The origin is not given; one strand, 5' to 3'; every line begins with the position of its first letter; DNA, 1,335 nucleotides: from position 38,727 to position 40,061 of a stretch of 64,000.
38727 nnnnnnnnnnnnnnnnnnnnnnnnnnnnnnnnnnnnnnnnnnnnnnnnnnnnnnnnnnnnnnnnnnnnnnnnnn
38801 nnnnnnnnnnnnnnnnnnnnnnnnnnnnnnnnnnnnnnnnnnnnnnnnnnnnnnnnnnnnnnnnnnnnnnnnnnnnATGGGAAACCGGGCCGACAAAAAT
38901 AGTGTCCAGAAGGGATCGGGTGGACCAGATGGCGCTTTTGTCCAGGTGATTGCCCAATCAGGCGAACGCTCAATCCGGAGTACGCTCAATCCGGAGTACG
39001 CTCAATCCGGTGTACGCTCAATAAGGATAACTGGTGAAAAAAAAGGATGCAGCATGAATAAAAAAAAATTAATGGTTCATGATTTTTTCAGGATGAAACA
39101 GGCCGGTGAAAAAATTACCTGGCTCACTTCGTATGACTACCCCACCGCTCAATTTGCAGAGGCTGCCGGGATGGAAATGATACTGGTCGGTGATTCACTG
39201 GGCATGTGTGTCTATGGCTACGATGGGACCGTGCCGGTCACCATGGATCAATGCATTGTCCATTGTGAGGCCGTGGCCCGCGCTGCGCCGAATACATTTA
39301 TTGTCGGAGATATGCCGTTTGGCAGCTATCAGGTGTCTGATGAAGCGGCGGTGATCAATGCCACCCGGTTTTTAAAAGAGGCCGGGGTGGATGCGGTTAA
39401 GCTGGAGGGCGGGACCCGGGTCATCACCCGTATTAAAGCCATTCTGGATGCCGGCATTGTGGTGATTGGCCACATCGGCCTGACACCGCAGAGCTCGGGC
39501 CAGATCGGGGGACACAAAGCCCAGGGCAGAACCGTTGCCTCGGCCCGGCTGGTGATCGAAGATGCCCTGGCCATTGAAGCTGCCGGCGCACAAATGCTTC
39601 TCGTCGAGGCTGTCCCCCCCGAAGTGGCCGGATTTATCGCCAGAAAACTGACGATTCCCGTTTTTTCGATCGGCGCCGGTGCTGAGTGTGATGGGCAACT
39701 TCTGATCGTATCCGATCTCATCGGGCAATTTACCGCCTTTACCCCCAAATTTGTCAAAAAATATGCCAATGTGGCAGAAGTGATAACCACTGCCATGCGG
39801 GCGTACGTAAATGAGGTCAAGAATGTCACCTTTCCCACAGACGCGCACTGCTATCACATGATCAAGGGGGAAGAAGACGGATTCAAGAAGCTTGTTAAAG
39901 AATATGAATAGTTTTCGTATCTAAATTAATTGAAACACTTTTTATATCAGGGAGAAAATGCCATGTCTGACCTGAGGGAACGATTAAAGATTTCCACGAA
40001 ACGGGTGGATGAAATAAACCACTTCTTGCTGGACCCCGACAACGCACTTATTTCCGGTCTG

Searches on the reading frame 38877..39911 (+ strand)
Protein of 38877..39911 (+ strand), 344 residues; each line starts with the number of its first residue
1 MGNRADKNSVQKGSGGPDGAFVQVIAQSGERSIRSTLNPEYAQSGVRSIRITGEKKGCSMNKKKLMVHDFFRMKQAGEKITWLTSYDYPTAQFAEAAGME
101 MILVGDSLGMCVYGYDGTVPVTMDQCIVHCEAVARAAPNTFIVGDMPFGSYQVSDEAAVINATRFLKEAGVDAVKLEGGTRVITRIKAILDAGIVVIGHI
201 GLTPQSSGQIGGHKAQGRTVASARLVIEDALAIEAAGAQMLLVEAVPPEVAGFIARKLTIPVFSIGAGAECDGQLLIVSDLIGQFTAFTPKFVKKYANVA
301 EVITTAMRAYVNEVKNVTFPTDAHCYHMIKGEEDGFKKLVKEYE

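Call 31: search_protein_families(library=pfam, proteins=[window:38877-39911:+], max_evalue=0.00001)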
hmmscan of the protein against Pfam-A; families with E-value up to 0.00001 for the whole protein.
window:38877-39911:+ (344 aa): 1 family
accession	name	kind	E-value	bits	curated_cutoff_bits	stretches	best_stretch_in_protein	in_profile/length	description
PF02548.21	Pantoate_transf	-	8.1e-104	347.1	28.7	1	65-321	2-258/259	Ketopantoate hydroxymethyltransferase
